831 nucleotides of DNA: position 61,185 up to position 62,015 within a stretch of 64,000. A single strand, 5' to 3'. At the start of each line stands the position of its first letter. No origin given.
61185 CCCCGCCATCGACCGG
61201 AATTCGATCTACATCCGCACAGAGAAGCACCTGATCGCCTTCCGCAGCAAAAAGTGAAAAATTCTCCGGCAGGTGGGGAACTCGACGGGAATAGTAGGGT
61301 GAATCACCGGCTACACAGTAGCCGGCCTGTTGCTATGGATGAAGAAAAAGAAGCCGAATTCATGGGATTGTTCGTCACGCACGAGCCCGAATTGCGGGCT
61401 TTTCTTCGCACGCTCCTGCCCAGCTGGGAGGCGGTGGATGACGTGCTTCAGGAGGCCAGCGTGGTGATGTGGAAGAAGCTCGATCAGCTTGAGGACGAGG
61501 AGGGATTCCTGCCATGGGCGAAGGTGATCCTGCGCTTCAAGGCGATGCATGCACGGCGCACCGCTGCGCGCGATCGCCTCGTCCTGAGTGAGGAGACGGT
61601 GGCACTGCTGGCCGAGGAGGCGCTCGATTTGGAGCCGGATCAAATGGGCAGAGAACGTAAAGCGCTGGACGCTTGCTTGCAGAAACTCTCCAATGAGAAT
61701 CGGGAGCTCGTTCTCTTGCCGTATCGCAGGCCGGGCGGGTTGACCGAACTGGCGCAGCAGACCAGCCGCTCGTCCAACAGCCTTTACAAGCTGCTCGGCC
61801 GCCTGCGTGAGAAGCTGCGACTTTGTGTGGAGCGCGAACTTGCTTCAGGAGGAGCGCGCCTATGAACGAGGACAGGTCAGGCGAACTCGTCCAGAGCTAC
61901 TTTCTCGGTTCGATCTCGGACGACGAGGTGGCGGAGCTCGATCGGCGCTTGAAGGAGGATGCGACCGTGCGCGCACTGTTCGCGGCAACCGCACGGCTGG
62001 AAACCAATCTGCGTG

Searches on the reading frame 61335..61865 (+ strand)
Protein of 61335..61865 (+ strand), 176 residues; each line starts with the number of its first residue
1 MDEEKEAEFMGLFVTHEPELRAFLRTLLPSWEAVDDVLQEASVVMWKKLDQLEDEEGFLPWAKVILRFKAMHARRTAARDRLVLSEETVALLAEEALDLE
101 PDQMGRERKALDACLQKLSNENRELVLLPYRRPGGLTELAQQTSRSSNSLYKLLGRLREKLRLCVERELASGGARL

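Call 56: find_encoding_contigs(protein=window:61335-61865:+, flank=1700, max_places=10)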
Protein window:61335-61865:+ (176 aa): 18 contigs read that carry it; 10 places shown.
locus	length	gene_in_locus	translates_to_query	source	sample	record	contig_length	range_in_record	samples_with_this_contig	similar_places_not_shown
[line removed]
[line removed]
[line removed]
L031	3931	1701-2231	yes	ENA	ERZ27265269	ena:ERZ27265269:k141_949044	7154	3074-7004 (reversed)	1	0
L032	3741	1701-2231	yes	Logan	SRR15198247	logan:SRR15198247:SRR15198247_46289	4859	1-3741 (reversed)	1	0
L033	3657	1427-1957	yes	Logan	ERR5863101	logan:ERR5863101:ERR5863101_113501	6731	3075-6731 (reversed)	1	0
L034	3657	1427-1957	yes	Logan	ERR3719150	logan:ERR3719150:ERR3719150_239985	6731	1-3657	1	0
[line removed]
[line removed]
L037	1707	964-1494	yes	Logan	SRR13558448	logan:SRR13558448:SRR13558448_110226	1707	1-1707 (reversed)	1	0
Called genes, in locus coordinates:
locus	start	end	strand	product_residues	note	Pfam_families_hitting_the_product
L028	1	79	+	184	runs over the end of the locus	PF17761:DUF1016_N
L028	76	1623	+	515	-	PF01011:PQQ (faint), PF13360:PQQ_2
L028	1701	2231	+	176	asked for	PF04542:Sigma70_r2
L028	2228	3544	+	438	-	PF04773:FecR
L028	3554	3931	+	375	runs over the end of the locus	-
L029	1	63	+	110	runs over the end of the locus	-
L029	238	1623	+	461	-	PF01011:PQQ (faint), PF13360:PQQ_2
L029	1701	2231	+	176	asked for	PF04542:Sigma70_r2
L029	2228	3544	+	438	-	PF04773:FecR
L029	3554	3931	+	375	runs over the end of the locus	-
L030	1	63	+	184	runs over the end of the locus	PF17761:DUF1016_N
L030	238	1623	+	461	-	PF01011:PQQ (faint), PF13360:PQQ_2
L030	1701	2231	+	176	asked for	PF04542:Sigma70_r2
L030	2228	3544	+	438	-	PF04773:FecR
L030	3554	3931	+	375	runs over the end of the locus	-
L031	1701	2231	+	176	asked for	PF04542:Sigma70_r2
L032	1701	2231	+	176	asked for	PF04542:Sigma70_r2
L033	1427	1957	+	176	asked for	PF04542:Sigma70_r2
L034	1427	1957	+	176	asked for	PF04542:Sigma70_r2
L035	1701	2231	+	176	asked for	PF04542:Sigma70_r2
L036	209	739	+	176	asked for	PF04542:Sigma70_r2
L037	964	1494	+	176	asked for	PF04542:Sigma70_r2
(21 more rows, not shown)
